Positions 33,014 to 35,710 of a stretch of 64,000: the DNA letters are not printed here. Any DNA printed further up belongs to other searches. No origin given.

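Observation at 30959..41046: About 10-kb six-gene operon of entirely unrecognisable proteins with membrane components in a core-genome context (candidate novel envelope system A)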

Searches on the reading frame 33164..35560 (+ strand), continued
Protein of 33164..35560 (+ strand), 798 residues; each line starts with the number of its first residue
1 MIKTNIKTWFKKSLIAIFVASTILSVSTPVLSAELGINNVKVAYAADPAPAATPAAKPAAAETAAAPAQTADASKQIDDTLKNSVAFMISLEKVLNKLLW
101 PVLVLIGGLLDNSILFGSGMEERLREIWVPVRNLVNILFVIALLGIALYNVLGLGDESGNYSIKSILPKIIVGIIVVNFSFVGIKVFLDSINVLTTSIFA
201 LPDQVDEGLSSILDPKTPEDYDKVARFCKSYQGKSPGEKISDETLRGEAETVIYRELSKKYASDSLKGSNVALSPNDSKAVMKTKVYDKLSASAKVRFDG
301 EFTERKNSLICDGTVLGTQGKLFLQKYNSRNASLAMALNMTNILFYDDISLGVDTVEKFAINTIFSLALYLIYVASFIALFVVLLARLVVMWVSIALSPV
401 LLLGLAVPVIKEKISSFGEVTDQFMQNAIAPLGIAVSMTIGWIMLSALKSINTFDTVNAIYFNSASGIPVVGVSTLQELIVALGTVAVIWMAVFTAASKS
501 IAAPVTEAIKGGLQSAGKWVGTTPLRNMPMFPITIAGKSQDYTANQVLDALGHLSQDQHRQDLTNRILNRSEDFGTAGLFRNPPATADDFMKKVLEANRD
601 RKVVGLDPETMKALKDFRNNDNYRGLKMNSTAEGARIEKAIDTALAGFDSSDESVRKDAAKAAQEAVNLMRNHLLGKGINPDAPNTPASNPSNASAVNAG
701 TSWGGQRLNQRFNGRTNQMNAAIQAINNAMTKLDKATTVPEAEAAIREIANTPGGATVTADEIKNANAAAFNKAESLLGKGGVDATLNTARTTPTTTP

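Call 64: predict_structure(alignment_id=A1)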
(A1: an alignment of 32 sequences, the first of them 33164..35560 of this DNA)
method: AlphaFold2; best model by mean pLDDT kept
length: 798 residues; sequences in the alignment: 32
mean_pLDDT: 68.8   pTM: 0.43
mean pLDDT of the five models: 68.8, 67.6, 67.3, 64.5, 62.8
residues with pLDDT >= 90: 38; 70-90: 392; 50-70: 253; < 50: 115
segments of 3 or more residues with pLDDT < 50: 1-3, 26-74, 454-473, 532-539, 552-563, 685-693, 796-798
pLDDT, mean of each block of 10 residues (from residue 1): 57 62 44 38 32 36 34 51 62 65 66 61 78 83 82 66 72 79 77 66 56 73 77 71 83 86 72 77 85 89 85 81 67 59 51 56 66 71 75 75 71 74 74 69 64 46 35 54 69 71 72 70 60 44 56 42 49 57 72 72 76 78 66 82 87 88 86 79 46 65 89 87 89 90 91 85 89 91 90 56
secondary structure, 60 per line:
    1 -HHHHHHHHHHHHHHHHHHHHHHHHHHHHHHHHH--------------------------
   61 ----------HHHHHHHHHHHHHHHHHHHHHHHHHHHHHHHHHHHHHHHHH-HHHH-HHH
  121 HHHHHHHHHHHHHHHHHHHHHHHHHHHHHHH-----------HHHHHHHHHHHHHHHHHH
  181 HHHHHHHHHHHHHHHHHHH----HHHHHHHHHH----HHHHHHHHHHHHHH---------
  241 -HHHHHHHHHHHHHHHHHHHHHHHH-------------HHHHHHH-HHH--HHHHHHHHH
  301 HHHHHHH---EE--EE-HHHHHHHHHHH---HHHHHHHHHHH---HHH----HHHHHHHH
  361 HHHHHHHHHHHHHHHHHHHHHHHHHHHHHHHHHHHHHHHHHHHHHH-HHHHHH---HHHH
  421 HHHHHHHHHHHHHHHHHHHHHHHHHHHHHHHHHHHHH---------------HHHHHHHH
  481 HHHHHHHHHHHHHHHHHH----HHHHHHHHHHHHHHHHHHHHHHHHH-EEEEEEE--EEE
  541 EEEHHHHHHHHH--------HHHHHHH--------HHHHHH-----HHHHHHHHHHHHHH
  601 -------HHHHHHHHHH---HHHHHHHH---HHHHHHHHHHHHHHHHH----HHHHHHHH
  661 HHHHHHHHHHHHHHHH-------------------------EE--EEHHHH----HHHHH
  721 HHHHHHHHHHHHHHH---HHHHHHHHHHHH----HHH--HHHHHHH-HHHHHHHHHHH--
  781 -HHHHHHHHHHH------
elements in order (helices of 4 or more, strands of 3 or more residues): H2-34 H71-111 H113-116 H118-151 H163-199 H204-213 H218-231 H242-265 H279-285 H292-307 H318-328 H332-342 H353-406 H408-413 H417-457 H473-498 H503-527 E529-535 E538-543 H544-552 H561-567 H576-581 H587-600 H608-617 H621-628 H632-648 H653-676 H708-711 H716-735 H739-750 H760-766 H768-778 H782-792
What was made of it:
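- On TrbL/VirB6 (Pfam PF04610): The model is only moderate, however (pLDDT 68.8, pTM 0.43, call 64).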

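Call 67: fold_search(model_id=the predicted structure, library=pdb)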
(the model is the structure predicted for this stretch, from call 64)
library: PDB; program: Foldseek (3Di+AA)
matches with E <= 10: 109; with E <= 0.001: 0
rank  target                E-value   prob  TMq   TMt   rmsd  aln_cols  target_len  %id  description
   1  7zl9                  7.2e-01  0.08  0.06  0.10  29.0       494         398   10  Crystal structure of human GPCR Niacin receptor (HCA2) (released 2023-04-12)
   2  9hhl_e                7.8e-01  0.08  0.08  0.08  39.1       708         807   12  Structure of Dynein-Dynactin-NuMA-LIS1 (released 2025-12-03)
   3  9lmp_R                9.9e-01  0.10  0.08  0.14  31.6       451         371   12  Cryo-EM structure of antagonist-bounded inactive human GPR4 (released 2025-07-02)
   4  7px4                  1.2e+00  0.10  0.08  0.15  31.4       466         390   13  Crystal structure of the adenosine A2A receptor (A2A-PSB1-bRIL) in complex with preladenant conjugate PSB-2113 (released 2022-03-02)
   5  9qvm_D                1.2e+00  0.03  0.06  0.07  37.1       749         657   11  Cryo-EM reconstruction of the NEDD1 anchor protein and CDK5RAP2 bound to the gamma-tubulin ring complex (released 2025-05-21)
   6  9fqr_K2               1.2e+00  0.03  0.06  0.03  65.2       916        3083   11  96-nm repeat of axonemal doublet microtubules from bovine sperm (released 2025-03-26)
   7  5yc8                  1.4e+00  0.09  0.09  0.15  31.2       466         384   12  Crystal structure of rationally thermostabilized M2 muscarinic acetylcholine receptor bound with NMS (Hg-derivative) (released 2018-11-21)
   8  6a93_A                1.5e+00  0.13  0.09  0.19  32.7       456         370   11  Crystal structure of 5-HT2AR in complex with risperidone (released 2019-02-13)
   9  6a93_B                1.6e+00  0.13  0.08  0.17  31.2       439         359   11  Crystal structure of 5-HT2AR in complex with risperidone (released 2019-02-13)
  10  8zmg_A                1.6e+00  0.10  0.08  0.15  30.7       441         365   12  Crystal structure of an inverse agonist antipsychotic drug pimavanserin-bound 5-HT2A (released 2024-08-28)
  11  5k2b                  1.6e+00  0.10  0.09  0.15  33.5       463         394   11  2.5 angstrom A2a adenosine receptor structure with MR phasing using XFEL data (released 2016-09-21)
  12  7wc8                  1.6e+00  0.09  0.08  0.15  31.8       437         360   12  Crystal structure of serotonin 2A receptor in complex with lumateperone (released 2022-01-26)
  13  9hb3_R                1.6e+00  0.08  0.08  0.16  24.4       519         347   12  cryo-EM structure of inactive human arginine-vasopressin (AVP) V2 receptor (V2R) with Mambaquaretin1 K39A (MQK39A) (released 2025-06-04)
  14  7voe                  1.8e+00  0.13  0.09  0.18  31.6       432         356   12  Crystal structure of 5-HT2AR in complex with aripiprazole (released 2021-12-22)
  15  9isi                  1.9e+00  0.09  0.09  0.17  30.7       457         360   13  Structure of human C3aR in apo state (released 2025-04-23)
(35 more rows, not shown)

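Call 72: search_protein_families(library=pfam, proteins=[L008:8771-11242:+, L012:15580-18138:+, L013:7285-9834:+, L014:14507-16960:+, L017:12967-15342:+, L018:16575-19103:+, L019:16076-18670:+, L027:16618-19140:+, L037:15765-18470:+], max_evalue=1)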
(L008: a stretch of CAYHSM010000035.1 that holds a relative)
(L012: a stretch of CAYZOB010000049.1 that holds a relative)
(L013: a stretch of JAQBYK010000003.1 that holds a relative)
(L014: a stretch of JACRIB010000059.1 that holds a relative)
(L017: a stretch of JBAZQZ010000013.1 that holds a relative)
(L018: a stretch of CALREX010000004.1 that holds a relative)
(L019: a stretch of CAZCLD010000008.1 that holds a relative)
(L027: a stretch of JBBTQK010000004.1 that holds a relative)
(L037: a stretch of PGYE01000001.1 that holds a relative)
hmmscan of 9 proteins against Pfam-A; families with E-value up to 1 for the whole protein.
L008:8771-11242:+ (823 aa): 0 families

L012:15580-18138:+ (852 aa): 0 families

L013:7285-9834:+ (849 aa): 2 families
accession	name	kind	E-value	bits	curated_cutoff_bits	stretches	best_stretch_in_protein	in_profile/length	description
PF04607.23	RelA_SpoT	-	0.00062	20.5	27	1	659-768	3-90/113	Region found in RelA / SpoT proteins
PF11338.13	DUF3140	-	0.0052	17.6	25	0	635-699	13-75/92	Protein of unknown function (DUF3140)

L014:14507-16960:+ (817 aa): 2 families
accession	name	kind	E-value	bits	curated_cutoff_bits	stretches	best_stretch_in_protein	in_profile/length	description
PF06703.16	SPC25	-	0.14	12.3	24.3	1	380-447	87-155/159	Microsomal signal peptidase 25 kDa subunit (SPC25)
PF05205.17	COMPASS-Shg1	-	0.66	11.2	24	0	369-429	40-99/102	COMPASS (Complex proteins associated with Set1p) component shg1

L017:12967-15342:+ (791 aa): 0 families

L018:16575-19103:+ (842 aa): 2 families
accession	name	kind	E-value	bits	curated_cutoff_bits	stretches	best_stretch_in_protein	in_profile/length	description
PF04910.20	Tcf25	-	0.073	12.6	24.2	1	210-292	217-283/337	Transcriptional repressor TCF25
PF18689.6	PriX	-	0.075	13.8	25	1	455-508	44-95/95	Primase X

L019:16076-18670:+ (864 aa): 3 families
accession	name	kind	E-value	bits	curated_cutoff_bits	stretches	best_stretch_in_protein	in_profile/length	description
PF04607.23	RelA_SpoT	-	0.0028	18.4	27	1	675-784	4-91/113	Region found in RelA / SpoT proteins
PF11563.14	Protoglobin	-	0.15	12.5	25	1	143-196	84-137/158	Protoglobin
PF00149.33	Metallophos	-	0.2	12.5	21.5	0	642-668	56-74/191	Calcineurin-like phosphoesterase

L027:16618-19140:+ (840 aa): 0 families

L037:15765-18470:+ (901 aa): 2 families
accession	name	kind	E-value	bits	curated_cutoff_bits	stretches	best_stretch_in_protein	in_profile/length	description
PF18161.7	ISP1_C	-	0.027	14.8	25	0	394-449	38-91/107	ISP1 C-terminal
PF12873.12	DUF3825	-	0.14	12.2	27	1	371-420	114-165/238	Domain of unknown function (DUF3825)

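Call 90: find_related_loci(query=A9, collection=genome_contigs, flank=8000)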
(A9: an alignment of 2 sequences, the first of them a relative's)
Query A9 (605 aa) in genome_contigs; peptide patterns used: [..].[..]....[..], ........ (x = any residue, [..] = any of these).
600 stretches matched a pattern (row limit reached: there are more); 585 encode a relative of the query (tblastn E <= 1e-3); the best 80 are kept; 80 distinct loci.
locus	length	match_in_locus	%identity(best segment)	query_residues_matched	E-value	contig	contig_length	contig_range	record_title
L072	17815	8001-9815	89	1-605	0e+0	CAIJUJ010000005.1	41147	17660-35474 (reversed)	uncultured bacterium isolate AM-lipid-01-D8_bin-1660 genome assembly, contig: bin-1660:05/35, whole genome shotgun seque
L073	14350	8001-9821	84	1-605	0e+0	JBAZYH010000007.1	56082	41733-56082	MAG: Candidatus Paceibacterota bacterium isolate SO_2017_GW1_76 NODE_2999_length_56082_cov_1.987079_OW334_2017, whole ge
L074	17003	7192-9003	82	1-603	0e+0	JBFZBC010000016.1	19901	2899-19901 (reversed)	MAG: bacterium isolate PPR_0483 k121_1398225, whole genome shotgun sequence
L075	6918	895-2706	80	1-602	0e+0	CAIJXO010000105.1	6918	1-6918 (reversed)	uncultured bacterium isolate Loclat_bin-10598 genome assembly, contig: bin-10598:105/119, whole genome shotgun sequence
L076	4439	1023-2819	78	1-599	0e+0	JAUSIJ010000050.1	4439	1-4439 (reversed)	MAG: bacterium isolate E14_metabat.bin.237 E14_k141_879801, whole genome shotgun sequence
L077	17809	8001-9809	79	1-604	0e+0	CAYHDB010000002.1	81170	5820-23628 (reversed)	MAG TPA_asm: uncultured Candidatus Saccharibacteria bacterium isolate ERP119702_co1_281 genome assembly, contig: NODE_18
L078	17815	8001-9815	77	1-602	0e+0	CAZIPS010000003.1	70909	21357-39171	MAG TPA_asm: uncultured Candidatus Saccharibacteria bacterium isolate SRP133034_co1_49 genome assembly, contig: NODE_178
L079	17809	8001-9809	77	1-603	0e+0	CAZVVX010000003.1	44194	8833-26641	MAG TPA_asm: uncultured Candidatus Saccharibacteria bacterium isolate SRP133034_co1_24 genome assembly, contig: NODE_622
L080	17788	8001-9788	78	1-596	0e+0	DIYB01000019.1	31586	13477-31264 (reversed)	MAG TPA_asm: Patescibacteria group bacterium UBA6065 UBA6065_contig_443, whole genome shotgun sequence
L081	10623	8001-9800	77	6-602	0e+0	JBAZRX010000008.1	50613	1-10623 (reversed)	MAG: Candidatus Paceibacterota bacterium isolate SO_2017_GW1_159 NODE_3425_length_50613_cov_1.295131_OW334_2017, whole g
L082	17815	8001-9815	77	1-605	0e+0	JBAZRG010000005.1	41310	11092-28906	MAG: Candidatus Paceibacterota bacterium isolate SO_2017_GW1_142 NODE_4463_length_41310_cov_3.161159_OW334_2017, whole g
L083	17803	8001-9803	78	1-600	0e+0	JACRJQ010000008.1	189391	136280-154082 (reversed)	MAG: Candidatus Taylorbacteria bacterium isolate NC_groundwater_1833_Pr3_B-0.1um_56_22 SR-2_scaffold_141_3504773, whole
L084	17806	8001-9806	77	1-602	0e+0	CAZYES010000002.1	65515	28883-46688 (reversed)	MAG TPA_asm: uncultured Candidatus Saccharibacteria bacterium isolate binchicken_co153_50 genome assembly, contig: NODE_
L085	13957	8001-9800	77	1-600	0e+0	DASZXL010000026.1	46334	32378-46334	MAG TPA_asm: Candidatus Paceibacterota bacterium isolate SMAG_U6182 k141_110183, whole genome shotgun sequence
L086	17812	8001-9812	76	1-602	0e+0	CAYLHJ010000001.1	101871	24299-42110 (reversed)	MAG TPA_asm: uncultured Candidatus Saccharibacteria bacterium isolate SRP287051_co2_172 genome assembly, contig: NODE_44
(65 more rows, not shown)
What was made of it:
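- Tried and rejected: VirB4 in Peregrinibacteria genomes therefore stays unchecked (call 90).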

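Call 95: search_protein_families(library=pfam, alignment_id=A10, max_evalue=0.01)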
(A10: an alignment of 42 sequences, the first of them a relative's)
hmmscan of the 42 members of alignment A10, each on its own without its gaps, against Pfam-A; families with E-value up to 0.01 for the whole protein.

A. member 1, L073:3338-6157:+ (940 aa): 0 families

B. families by the number of members that match (of 42 scanned): 7 families
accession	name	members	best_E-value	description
PF13488.11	Gly-zipper_Omp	2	2.1e-05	Glycine zipper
PF04610.19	TrbL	2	0.0017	TrbL/VirB6 plasmid conjugal transfer protein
PF04108.17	ATG17_like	1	4e-05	Autophagy protein ATG17-like domain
PF04906.18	Tweety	1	0.00084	Tweety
PF10103.15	Zincin_2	1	0.0055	Zincin-like metallopeptidase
PF18595.6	Nuf2_DHR10-like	1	0.0062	Nuf2, DHR10-like domain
PF20721.2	C19orf12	1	0.0081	C19orf12-like protein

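Call 109: search_solved_structures(query=A11, max_evalue=10, show_alignments=2)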
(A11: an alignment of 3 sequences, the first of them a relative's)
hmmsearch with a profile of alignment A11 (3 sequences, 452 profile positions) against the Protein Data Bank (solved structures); distinct sequences matched with E-value up to 10: 1.
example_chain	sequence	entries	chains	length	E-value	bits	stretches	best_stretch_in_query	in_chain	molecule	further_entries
2kzf_A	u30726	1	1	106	0.39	12.6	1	78-165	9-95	Ribosome-binding factor A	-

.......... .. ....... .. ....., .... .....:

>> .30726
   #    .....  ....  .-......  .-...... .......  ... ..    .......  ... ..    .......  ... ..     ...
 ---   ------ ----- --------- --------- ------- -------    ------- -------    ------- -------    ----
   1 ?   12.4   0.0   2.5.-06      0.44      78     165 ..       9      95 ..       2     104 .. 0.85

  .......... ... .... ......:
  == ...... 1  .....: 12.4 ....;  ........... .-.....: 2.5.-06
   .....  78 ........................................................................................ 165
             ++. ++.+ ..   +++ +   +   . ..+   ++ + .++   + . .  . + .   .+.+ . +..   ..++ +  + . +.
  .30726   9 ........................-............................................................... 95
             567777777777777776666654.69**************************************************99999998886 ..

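Call 117: find_encoding_contigs(protein=window:33164-35560:+, flank=1000, max_places=4)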
Protein window:33164-35560:+ (798 aa): 9 contigs read that carry it; 2 places shown.
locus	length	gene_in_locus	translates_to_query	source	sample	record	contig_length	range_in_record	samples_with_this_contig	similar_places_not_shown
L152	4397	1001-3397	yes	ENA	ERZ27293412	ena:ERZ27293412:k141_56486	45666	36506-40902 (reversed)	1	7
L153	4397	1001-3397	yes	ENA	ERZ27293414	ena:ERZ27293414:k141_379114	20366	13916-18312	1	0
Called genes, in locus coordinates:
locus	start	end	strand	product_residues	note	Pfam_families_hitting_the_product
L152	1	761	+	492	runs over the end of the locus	-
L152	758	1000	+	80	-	-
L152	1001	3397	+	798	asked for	-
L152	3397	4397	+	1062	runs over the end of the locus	-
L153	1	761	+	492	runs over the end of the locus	-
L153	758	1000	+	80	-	-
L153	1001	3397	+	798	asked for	-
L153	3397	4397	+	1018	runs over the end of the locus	?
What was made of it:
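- Checked: Public gene calls on 9 ENA contigs give the same 492/80/798/1062 products, with no Pfam on record (call 117).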
